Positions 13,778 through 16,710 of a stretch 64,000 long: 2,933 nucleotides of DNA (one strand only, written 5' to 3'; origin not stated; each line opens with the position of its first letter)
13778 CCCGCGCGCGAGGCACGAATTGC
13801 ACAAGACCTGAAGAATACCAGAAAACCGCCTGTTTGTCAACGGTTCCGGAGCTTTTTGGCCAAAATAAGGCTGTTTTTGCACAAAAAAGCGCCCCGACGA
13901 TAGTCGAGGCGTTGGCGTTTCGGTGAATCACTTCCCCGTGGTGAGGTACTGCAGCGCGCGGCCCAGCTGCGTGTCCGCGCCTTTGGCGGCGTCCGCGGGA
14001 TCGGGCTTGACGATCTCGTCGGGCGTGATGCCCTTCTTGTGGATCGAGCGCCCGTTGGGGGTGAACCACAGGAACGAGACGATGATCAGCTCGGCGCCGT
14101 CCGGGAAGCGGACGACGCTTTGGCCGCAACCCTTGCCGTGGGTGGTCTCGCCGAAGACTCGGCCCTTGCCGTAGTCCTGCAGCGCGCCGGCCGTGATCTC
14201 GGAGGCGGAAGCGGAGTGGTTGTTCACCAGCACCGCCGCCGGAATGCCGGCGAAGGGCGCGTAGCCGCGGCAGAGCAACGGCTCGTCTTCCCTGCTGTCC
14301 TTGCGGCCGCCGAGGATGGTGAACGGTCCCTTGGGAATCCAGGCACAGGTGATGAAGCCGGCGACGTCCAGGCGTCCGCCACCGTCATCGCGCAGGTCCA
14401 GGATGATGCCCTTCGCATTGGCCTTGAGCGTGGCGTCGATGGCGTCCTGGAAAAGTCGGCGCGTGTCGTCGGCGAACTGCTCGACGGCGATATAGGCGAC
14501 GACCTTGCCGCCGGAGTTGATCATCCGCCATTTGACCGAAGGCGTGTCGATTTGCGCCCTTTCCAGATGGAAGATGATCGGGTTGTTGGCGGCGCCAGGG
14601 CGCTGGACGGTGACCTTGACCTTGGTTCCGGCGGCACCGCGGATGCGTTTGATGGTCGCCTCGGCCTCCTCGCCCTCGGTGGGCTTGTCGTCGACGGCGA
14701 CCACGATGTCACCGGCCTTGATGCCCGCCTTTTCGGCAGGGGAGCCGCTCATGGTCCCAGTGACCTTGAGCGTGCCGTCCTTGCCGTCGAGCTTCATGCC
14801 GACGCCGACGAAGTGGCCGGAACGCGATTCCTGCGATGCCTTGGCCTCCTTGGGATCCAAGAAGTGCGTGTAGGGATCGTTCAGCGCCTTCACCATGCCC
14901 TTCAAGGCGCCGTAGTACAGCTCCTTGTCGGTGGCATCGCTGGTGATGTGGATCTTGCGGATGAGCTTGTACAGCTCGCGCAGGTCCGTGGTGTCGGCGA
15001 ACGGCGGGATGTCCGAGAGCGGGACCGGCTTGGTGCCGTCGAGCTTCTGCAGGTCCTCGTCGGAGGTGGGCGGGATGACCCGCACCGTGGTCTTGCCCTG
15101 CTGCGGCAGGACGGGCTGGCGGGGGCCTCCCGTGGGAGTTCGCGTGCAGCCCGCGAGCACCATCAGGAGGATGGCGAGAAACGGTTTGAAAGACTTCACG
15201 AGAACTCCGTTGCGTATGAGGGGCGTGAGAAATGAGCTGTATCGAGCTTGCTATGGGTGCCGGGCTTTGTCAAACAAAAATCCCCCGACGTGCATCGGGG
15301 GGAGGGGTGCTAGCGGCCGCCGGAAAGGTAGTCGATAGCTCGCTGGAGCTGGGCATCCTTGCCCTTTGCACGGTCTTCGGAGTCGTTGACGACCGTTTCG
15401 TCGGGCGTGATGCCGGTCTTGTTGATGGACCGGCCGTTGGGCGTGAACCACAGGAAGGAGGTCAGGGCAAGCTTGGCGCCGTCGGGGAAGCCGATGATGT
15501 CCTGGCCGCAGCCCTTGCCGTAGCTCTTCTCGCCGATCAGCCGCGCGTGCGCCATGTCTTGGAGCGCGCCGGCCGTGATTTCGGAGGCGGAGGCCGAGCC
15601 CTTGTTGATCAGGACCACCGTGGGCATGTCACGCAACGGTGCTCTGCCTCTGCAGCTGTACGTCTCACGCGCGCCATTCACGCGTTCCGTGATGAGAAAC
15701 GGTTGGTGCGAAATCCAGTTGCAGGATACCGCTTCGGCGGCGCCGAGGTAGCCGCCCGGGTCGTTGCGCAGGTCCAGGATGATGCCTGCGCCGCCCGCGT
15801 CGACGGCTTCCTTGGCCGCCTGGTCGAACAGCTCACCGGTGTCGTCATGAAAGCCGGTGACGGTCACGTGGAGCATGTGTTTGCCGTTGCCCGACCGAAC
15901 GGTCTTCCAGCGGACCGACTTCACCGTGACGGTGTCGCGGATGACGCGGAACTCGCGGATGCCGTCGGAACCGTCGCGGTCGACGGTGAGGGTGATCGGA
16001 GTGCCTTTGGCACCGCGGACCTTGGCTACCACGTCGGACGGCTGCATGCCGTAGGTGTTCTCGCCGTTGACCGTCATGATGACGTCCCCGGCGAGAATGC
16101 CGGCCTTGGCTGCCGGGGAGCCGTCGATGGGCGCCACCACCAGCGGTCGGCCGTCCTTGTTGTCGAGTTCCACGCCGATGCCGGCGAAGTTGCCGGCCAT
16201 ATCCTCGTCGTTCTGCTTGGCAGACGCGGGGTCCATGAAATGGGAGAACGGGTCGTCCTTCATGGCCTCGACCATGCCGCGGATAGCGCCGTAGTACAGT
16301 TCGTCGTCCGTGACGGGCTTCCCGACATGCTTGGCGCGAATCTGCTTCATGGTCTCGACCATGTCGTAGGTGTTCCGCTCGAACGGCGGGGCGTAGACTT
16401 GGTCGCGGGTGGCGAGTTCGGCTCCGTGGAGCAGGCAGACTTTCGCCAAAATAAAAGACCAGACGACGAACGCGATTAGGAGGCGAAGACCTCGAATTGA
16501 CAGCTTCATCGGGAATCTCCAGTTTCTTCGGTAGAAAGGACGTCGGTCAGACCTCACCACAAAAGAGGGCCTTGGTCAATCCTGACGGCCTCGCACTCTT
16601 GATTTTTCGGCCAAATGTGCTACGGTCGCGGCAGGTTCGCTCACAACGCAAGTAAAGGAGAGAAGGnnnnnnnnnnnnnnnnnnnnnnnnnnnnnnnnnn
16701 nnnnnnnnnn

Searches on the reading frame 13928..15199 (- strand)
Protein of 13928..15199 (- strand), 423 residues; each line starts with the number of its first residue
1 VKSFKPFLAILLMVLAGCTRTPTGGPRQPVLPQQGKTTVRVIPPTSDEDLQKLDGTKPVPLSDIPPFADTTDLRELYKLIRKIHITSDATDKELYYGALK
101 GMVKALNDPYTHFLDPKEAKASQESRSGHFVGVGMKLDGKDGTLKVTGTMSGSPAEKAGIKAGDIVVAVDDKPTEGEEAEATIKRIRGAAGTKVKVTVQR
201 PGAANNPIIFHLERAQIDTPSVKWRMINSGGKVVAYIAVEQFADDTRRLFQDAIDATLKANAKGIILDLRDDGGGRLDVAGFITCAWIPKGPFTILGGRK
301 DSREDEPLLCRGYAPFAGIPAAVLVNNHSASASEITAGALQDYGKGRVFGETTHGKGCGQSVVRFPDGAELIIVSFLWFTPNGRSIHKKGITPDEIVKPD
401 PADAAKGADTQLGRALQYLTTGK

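Call 87: search_protein_families(library=pfam, proteins=[window:13928-15199:-], max_evalue=0.001)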
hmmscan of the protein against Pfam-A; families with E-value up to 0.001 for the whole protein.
window:13928-15199:- (423 aa): 5 families
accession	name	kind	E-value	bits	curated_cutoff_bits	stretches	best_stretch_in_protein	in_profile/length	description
PF03572.23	Peptidase_S41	-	8.4e-38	130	24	1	234-396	2-164/165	Peptidase family S41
PF17820.7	PDZ_6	-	1.9e-12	47.2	27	1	146-200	2-54/54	PDZ domain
PF00595.29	PDZ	-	4.2e-10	40.3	23.2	1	127-199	8-81/81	PDZ domain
PF13180.12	PDZ_2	-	8.6e-09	36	27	1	134-203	4-72/80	PDZ domain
PF22694.1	CtpB_N-like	-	9e-07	29.7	27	1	71-116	39-83/85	Activating protease CtpB N-terminal domain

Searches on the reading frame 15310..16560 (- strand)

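Call 87: search_protein_families(library=pfam, proteins=[window:15310-16560:-], max_evalue=0.001)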
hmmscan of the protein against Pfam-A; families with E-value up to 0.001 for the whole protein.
window:15310-16560:- (416 aa): 5 families
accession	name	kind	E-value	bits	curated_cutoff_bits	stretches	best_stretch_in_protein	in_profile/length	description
PF03572.23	Peptidase_S41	-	2.5e-38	131.7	24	1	231-390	4-165/165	Peptidase family S41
PF17820.7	PDZ_6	-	6.6e-14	51.8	27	1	141-195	2-54/54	PDZ domain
PF13180.12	PDZ_2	-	5.4e-10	39.8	27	1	127-198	2-72/80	PDZ domain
PF00595.29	PDZ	-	1e-09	39.1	23.2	1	127-193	11-80/81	PDZ domain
PF22694.1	CtpB_N-like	-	7.7e-06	26.7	27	1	72-110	46-82/85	Activating protease CtpB N-terminal domain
